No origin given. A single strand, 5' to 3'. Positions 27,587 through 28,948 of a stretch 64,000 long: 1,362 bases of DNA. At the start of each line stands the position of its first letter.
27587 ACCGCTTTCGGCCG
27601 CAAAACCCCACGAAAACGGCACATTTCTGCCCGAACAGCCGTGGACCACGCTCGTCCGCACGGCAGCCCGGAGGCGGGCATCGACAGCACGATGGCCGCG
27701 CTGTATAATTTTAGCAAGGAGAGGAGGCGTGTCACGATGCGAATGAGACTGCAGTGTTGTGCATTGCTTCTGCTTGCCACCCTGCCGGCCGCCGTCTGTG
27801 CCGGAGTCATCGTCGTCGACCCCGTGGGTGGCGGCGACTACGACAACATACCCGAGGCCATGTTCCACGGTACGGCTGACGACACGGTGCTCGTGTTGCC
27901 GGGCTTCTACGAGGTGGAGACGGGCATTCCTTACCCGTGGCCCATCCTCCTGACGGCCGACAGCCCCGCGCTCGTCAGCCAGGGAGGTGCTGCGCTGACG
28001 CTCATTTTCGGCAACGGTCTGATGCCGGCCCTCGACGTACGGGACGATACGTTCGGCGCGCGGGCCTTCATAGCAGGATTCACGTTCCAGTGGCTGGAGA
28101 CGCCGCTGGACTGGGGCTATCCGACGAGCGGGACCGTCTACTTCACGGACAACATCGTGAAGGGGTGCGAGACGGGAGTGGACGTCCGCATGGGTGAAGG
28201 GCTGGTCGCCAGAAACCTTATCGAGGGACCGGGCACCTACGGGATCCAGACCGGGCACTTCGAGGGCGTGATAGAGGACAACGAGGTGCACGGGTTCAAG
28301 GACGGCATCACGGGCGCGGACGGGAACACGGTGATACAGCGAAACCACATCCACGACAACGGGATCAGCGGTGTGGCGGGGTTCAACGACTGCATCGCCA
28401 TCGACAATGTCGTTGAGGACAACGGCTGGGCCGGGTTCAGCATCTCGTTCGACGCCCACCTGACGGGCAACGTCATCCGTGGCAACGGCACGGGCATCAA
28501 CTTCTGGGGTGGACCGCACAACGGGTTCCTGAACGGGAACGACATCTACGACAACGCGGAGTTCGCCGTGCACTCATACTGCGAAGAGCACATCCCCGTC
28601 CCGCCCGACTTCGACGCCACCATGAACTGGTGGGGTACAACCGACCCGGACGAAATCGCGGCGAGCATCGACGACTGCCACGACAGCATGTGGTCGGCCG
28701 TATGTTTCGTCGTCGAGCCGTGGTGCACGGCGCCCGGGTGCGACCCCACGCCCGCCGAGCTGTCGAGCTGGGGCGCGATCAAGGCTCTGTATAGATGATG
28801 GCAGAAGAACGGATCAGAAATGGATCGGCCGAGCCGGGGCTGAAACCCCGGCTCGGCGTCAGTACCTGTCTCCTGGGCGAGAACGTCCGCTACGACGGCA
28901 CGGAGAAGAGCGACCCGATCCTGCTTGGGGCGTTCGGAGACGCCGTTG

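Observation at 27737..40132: Shared unrecognised C-terminal tag (S/T)WGA(I/M)KAL(Y/F)(R/Q)* on three secreted proteins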

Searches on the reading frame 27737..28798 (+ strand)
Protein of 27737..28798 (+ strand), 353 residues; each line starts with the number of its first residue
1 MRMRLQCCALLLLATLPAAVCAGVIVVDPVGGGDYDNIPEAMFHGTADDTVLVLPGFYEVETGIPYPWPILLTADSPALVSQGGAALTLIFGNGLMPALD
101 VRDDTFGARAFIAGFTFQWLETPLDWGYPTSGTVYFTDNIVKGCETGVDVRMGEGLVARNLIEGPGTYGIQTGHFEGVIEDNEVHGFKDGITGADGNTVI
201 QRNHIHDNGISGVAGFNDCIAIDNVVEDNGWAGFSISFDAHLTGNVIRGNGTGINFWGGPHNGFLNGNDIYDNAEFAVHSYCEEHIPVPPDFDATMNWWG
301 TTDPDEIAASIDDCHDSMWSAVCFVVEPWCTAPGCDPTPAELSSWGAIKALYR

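Call 3: search_protein_families(library=pfam, proteins=[window:27737-28798:+], max_evalue=0.01)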
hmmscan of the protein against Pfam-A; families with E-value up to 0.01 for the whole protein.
window:27737-28798:+ (353 aa): 1 family
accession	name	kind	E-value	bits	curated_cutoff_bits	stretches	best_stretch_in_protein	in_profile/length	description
PF05048.19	NosD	-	7.8e-09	35.7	23.6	1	131-211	68-152/212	Periplasmic copper-binding protein (NosD)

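Call 4: search_protein_families(library=ncbifam, proteins=[window:27737-28798:+], max_evalue=0.1)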
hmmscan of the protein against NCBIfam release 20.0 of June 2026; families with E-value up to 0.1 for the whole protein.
window:27737-28798:+ (353 aa): 2 families
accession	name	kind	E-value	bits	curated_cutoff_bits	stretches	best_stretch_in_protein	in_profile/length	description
TIGR04247.1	NosD_copper_fam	subfamily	8.8e-05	21.2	300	1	199-285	211-296/377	nitrous oxide reductase family maturation protein NosD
TIGR03804.1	para_beta_helix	repeat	0.006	16.2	19.45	0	242-273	12-42/44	parallel beta-helix repeat protein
